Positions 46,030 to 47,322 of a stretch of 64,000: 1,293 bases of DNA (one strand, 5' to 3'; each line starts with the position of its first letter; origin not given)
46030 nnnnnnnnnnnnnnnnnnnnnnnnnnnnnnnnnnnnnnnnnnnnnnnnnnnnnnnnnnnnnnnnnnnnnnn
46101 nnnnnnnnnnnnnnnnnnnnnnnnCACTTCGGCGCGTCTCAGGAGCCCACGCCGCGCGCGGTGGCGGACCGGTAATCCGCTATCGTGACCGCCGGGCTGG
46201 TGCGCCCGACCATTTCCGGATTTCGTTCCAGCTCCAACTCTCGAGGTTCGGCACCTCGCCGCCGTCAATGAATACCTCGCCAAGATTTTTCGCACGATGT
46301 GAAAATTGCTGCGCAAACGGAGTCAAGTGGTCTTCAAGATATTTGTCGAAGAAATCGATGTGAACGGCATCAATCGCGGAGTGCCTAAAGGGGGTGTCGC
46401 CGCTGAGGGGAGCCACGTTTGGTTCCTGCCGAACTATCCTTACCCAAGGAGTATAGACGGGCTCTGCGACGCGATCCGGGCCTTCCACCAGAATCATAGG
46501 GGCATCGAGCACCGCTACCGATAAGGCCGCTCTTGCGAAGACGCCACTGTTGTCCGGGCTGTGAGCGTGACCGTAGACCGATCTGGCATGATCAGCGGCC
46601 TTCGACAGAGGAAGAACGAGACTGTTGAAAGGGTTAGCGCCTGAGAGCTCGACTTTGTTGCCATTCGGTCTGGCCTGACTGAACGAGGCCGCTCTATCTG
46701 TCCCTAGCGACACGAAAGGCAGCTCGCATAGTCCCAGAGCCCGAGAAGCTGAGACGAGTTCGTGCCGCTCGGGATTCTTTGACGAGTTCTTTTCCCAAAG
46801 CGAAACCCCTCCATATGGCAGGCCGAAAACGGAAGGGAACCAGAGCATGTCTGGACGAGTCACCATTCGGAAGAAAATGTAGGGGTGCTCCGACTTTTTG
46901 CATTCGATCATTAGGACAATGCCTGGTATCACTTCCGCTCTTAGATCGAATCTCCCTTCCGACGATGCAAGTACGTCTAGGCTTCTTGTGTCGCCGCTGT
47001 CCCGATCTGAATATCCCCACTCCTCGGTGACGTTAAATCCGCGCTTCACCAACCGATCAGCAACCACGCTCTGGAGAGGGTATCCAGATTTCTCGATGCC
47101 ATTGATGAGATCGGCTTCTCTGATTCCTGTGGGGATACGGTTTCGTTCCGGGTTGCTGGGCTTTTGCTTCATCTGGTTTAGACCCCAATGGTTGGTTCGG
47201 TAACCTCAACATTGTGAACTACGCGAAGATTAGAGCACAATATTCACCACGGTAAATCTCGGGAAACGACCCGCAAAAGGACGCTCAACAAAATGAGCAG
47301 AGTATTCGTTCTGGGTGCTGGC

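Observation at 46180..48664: Small lower-GC islet with a PD-(D/E)xK-like gene, a disrupted SIR2-like gene and an orphan HigA-like HTH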

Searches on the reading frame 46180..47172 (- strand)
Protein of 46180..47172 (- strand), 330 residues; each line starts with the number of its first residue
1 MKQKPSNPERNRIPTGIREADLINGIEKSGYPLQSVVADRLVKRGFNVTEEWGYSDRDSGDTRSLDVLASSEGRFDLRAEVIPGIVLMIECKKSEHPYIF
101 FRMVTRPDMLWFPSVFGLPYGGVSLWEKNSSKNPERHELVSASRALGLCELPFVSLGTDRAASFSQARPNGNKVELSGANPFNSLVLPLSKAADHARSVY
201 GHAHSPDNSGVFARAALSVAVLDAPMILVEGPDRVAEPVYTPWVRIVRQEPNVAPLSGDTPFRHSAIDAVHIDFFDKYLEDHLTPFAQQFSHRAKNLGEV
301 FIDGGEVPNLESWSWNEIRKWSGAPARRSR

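Call 3: search_protein_families(library=pfam, proteins=[window:46180-47172:-], max_evalue=0.1)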
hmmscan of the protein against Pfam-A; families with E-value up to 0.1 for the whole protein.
window:46180-47172:- (330 aa): 0 families

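Call 4: search_protein_families(library=padloc, proteins=[window:46180-47172:-], max_evalue=0.1)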
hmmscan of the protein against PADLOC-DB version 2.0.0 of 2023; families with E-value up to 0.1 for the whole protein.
window:46180-47172:- (330 aa): 0 families

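Call 9: search_protein_families(library=ncbifam, proteins=[window:46180-47172:-], max_evalue=1)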
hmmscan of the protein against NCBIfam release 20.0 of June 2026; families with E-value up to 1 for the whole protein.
window:46180-47172:- (330 aa): 0 families

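Call 11: find_homologous_proteins(query=window:46180-47172:-)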
Query window:46180-47172:- (330 aa): 83 proteins with E <= 0.001 among 3043 candidates.
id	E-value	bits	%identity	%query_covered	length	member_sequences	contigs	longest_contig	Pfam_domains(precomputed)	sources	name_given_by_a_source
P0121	8.7e-223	757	100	100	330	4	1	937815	-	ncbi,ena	-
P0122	1.1e-180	618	82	100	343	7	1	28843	-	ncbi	-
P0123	4.5e-179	613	82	100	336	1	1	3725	-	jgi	jgi:hypothetical protein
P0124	1.7e-176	605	80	100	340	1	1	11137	-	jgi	jgi:hypothetical protein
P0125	1.1e-168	579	77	100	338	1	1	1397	-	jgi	jgi:hypothetical protein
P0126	2.2e-168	578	78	99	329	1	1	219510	-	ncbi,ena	-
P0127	6.0e-165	567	76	98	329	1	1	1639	-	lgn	-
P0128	1.2e-156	539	74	99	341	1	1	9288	-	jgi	jgi:hypothetical protein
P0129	1.0e-152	526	70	99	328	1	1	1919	-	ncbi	-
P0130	4.6e-121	422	77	73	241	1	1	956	-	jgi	jgi:hypothetical protein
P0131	8.5e-117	408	78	74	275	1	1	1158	-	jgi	jgi:hypothetical protein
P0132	9.9e-106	372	69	71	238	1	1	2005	-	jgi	jgi:hypothetical protein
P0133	5.9e-102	360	71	69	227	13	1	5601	-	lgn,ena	-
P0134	1.4e-98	348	48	97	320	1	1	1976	-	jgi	-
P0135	5.3e-95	337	46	97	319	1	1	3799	-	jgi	jgi:hypothetical protein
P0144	1.7e-82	296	47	98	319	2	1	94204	-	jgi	jgi:hypothetical protein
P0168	2.0e-71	259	46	97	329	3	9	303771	-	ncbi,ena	-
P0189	2.5e-44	170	36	95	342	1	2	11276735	-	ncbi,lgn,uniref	ncbi:hypothetical protein OIE50_33660 [Streptomyces canus]|uniref:hypothetical protein n=1 Tax=Strep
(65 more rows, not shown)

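Call 13: find_encoding_contigs(protein=P0121, flank=6000, max_places=4)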
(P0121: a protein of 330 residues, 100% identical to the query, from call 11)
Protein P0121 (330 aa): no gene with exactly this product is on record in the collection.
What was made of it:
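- Tried and rejected: The source genome's own record could not be retrieved by find_encoding_contigs (call 13).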

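Call 23: find_encoding_contigs(protein=P0122, flank=5000, max_places=2)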
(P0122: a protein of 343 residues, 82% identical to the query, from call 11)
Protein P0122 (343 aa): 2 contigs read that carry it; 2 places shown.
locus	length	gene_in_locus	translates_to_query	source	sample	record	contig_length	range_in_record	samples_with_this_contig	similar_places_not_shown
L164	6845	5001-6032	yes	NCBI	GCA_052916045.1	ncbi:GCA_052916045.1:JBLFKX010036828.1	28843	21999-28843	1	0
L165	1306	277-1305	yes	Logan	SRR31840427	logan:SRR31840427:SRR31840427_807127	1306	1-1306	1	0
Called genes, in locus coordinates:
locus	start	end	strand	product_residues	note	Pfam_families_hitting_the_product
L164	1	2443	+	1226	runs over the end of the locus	PF13086:AAA_11 (weak), PF13087:AAA_12, PF18741:MTES_1575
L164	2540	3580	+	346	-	PF12773:DZR, PF24463:DUF7577 (faint), PF13240:Zn_Ribbon_1 (weak), PF10502:Peptidase_S26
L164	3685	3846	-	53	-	-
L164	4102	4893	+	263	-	-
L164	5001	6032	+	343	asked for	-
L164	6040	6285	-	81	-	-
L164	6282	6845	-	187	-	?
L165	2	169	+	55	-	?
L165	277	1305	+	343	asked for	?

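Call 24: find_encoding_contigs(protein=P0126, flank=5000, max_places=2)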
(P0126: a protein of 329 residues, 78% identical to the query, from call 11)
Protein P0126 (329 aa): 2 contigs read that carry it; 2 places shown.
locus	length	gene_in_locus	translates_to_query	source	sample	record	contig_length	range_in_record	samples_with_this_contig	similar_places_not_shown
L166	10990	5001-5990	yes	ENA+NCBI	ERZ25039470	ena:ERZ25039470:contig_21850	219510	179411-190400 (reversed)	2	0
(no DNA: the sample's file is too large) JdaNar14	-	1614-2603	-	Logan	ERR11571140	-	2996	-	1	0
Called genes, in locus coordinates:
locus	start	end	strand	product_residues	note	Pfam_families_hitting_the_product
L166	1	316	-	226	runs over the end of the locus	PF04851:ResIII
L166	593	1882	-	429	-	-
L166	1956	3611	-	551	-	-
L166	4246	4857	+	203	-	-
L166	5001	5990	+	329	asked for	-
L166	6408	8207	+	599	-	PF13304:AAA_21 (faint), PF13175:AAA_15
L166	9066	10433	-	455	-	PF00899:ThiF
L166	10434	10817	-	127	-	PF14462:Prok-E2_E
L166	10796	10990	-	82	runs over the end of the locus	PF14452:Multi_ubiq (weak)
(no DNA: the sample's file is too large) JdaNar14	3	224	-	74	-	?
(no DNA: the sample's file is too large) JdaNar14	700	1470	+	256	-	-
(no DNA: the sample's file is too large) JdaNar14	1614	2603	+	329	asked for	-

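Call 30: search_solved_structures(query=A2, max_evalue=10, show_alignments=2)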
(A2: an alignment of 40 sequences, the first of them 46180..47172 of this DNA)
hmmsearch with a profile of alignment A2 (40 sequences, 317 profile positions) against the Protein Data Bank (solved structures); distinct sequences matched with E-value up to 10: 0.
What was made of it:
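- On PD-(D/E)xK nuclease superfamily: There are no Pfam or PDB-sequence hits (calls 3, 30).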

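Call 39: predict_structure(alignment_id=A2)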
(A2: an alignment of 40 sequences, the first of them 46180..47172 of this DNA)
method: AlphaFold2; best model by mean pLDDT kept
length: 330 residues; sequences in the alignment: 40
mean_pLDDT: 92.4   pTM: 0.90
mean pLDDT of the five models: 92.4, 91.7, 91.5, 90.4, 89.6
residues with pLDDT >= 90: 267; 70-90: 49; 50-70: 14; < 50: 0
segments of 3 or more residues with pLDDT < 50: none
pLDDT, mean of each block of 10 residues (from residue 1): 93 95 92 97 98 94 97 85 97 97 93 93 88 78 96 92 96 95 95 93 80 96 98 97 96 65 93 98 98 95 94 95 79
secondary structure, 60 per line:
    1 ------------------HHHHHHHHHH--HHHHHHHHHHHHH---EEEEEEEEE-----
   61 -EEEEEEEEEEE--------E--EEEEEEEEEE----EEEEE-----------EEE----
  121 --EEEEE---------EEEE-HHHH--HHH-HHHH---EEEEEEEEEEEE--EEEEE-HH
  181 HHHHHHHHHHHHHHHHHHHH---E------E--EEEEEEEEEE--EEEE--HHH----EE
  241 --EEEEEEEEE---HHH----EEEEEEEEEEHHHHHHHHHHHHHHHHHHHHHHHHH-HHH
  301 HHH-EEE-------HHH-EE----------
elements in order: H19-28 H31-43 E47-55 E62-72 E84-93 E98-102 E114-116 E123-127 E137-140 H142-145 H152-155 E159-170 E173-177 H179-200 E214-223 E226-229 E243-251 E262-271 H272-296 H298-303 E305-307
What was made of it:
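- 46180..47172 (-): Intact 330-aa gene: N-terminal PD-(D/E)xK-type nuclease domain (residues about 20-105) plus a C-terminal domain of about 220 aa with no match. The AF2 model has pLDDT 92.4 (call 39).
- On PD-(D/E)xK nuclease superfamily: In the model they lie on strands E62-72 and E84-93 (call 39).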

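Call 44: fold_search(model_id=the predicted structure, library=pdb)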
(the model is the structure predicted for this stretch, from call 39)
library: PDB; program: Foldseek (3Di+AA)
matches with E <= 10: 193; with E <= 0.001: 0
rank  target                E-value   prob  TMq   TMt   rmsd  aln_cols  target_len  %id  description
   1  9nl2_A                4.0e-02  0.99  0.16  0.05   6.1        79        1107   15  Structure of R2 retrotransposon protein from Platysternon megacephalum initiating target-primed reverse transcription (released 2025-06-18)
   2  1y88                  5.1e-02  0.99  0.14  0.24   4.6        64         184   22  Crystal Structure of Protein of Unknown Function AF1548 (released 2004-12-21)
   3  9dou_A                5.1e-02  0.98  0.16  0.06   6.1        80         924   10  Taeniopygia guttata R2 retrotransposon (R2Tg) initiating target-primed reverse transcription (released 2025-05-21)
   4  9a5m_A                1.2e-01  0.25  0.21  0.16  11.9       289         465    7  Integrative model of YDJA-YDIS by crosslinking MS and deep learning (released 2024-09-18)
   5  9nl3_A                1.4e-01  0.96  0.17  0.05   5.4        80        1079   11  Structure of R2 retrotransposon protein from Taeniopygia guttata initiating target-primed reverse transcription (released 2025-06-18)
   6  4tkd_B                2.2e-01  0.80  0.12  0.32   4.6        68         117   18  Sulfolobus solfataricus HJC mutants (released 2015-08-12)
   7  8iby_C                2.4e-01  0.84  0.16  0.07   5.2        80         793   14  Structure of R2 with 5'ORF (released 2023-09-20)
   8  4ruh_B                2.8e-01  0.20  0.11  0.08   8.3        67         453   13  Crystal structure of Human Carnosinase-2 (CN2) in complex with inhibitor, Bestatin at 2.25 A (released 2015-11-25)
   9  4ruh_A                2.9e-01  0.20  0.11  0.08   8.3        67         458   13  Crystal structure of Human Carnosinase-2 (CN2) in complex with inhibitor, Bestatin at 2.25 A (released 2015-11-25)
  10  8ibz_C                3.1e-01  0.75  0.15  0.06   6.6        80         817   11  Structure of R2 with 5'ORF and 3'UTR (released 2023-09-20)
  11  8gh6_A                4.2e-01  0.82  0.16  0.06   5.0        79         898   15  Bombyx mori R2 retrotransposon initiating target-primed reverse transcription (released 2023-04-05)
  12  2zof_A                5.3e-01  0.14  0.11  0.08   8.5        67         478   13  Crystal structure of mouse carnosinase CN2 complexed with MN and bestatin (released 2008-06-10)
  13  3dlj_A                6.4e-01  0.14  0.11  0.08   8.0        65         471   15  Crystal structure of human carnosine dipeptidase 1 (released 2008-08-19)
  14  7ott                  7.7e-01  0.01  0.07  0.10  20.0       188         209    7  Metabolon-embedded pyruvate dehydrogenase complex E2 core at near-atomic resolution (released 2021-12-01)
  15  3dlj_B                9.8e-01  0.12  0.11  0.08   8.0        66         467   15  Crystal structure of human carnosine dipeptidase 1 (released 2008-08-19)
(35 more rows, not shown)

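Call 52: find_encoding_contigs(protein=P0144, flank=4000, max_places=2)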
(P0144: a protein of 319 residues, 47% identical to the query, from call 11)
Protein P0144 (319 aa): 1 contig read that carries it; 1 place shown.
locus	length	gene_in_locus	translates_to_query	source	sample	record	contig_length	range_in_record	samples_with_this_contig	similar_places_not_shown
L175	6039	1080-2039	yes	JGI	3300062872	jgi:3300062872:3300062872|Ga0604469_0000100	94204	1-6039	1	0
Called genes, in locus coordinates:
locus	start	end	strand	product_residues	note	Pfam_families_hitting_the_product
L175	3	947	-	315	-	?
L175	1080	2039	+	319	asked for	-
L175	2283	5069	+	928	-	PF00270:DEAD (faint)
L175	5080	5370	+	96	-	PF09905:VF530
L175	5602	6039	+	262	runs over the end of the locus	PF14279:HNH_5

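Call 53: find_encoding_contigs(protein=P0168, flank=4000, max_places=3)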
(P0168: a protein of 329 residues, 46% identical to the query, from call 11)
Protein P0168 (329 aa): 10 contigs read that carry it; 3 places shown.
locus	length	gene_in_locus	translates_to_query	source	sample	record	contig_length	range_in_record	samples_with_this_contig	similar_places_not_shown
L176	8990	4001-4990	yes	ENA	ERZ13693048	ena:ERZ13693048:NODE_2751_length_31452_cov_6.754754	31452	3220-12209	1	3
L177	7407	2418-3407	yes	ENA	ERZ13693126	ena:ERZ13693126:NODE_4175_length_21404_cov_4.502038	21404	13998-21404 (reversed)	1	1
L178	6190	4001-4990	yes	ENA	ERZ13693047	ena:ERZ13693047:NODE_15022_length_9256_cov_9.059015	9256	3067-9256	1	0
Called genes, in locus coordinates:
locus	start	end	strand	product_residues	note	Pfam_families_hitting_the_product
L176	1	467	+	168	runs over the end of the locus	PF00994:MoCF_biosynth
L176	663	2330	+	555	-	-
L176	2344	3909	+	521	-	PF07291:MauE, PF00578:AhpC-TSA, PF08534:Redoxin (weak), PF00085:Thioredoxin (faint), PF13098:Thioredoxin_2 (weak), PF00578:AhpC-TSA, PF08534:Redoxin, PF13098:Thioredoxin_2 (weak), +2 more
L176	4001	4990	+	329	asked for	-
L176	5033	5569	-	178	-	PF00293:NUDIX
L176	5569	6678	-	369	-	PF02746:MR_MLE_N, PF26685:DUF8230_C, PF13378:MR_MLE_C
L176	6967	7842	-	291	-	-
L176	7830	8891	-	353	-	PF00586:AIRS, PF02769:AIRS_C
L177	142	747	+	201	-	-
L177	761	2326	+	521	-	PF07291:MauE, PF00578:AhpC-TSA, PF08534:Redoxin (weak), PF00085:Thioredoxin (faint), PF13098:Thioredoxin_2 (weak), PF00578:AhpC-TSA, PF08534:Redoxin, PF13098:Thioredoxin_2 (weak), +2 more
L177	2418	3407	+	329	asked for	-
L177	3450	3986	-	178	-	PF00293:NUDIX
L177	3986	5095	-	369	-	PF02746:MR_MLE_N, PF26685:DUF8230_C, PF13378:MR_MLE_C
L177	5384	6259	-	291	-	-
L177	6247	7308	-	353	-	PF00586:AIRS, PF02769:AIRS_C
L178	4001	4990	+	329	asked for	-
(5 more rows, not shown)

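Call 54: find_encoding_contigs(protein=P0189, flank=4000, max_places=2)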
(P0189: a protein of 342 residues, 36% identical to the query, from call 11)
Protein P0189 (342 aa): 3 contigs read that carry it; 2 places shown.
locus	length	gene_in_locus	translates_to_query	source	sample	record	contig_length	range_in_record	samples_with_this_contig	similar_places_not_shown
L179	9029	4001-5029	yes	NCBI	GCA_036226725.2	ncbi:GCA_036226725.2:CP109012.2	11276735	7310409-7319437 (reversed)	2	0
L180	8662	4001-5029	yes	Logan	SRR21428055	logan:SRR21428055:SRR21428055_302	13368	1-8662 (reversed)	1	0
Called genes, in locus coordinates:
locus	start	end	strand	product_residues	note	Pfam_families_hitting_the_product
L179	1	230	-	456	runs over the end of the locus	PF20199:RepSA, PF23343:REP_ORF2-G2P (faint)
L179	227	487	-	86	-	-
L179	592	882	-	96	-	-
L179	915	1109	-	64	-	-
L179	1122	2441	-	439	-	PF01580:FtsK_SpoIIIE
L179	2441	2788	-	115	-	-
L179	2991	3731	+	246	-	PF00392:GntR, PF07702:UTRA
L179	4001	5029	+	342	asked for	-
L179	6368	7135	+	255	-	-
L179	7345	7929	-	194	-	-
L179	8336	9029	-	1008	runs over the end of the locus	PF13191:AAA_16 (weak), PF13401:AAA_22 (weak), PF00515:TPR_1 (faint), PF07719:TPR_2 (faint), PF13432:TPR_16 (faint), PF13181:TPR_8 (faint), PF13424:TPR_12, PF13424:TPR_12, +3 more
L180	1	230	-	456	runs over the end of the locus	PF20199:RepSA, PF23343:REP_ORF2-G2P (faint)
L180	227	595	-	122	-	-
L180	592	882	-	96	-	-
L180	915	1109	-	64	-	-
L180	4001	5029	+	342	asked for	-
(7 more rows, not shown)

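Call 69: search_protein_families(library=phrogs, proteins=[window:46180-47172:-, L164:4102-4893:+], max_evalue=0.01)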
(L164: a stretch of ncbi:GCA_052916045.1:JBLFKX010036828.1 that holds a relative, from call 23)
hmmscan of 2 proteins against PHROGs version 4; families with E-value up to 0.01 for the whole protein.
window:46180-47172:- (330 aa): 0 families

L164:4102-4893:+ (263 aa): 1 family
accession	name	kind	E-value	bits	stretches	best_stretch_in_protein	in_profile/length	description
phrog_20483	-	unknown function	0.00014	22.5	1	51-171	42-161/226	-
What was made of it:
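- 46180..47172 (-): There are no hits in Pfam, NCBIfam, PADLOC, PHROGs or PDB sequences (calls 3, 4, 9, 30, 69).
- Tried and rejected: Profile searches of the 330-aa family against PDB sequences and PHROGs found nothing (calls 30, 69).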
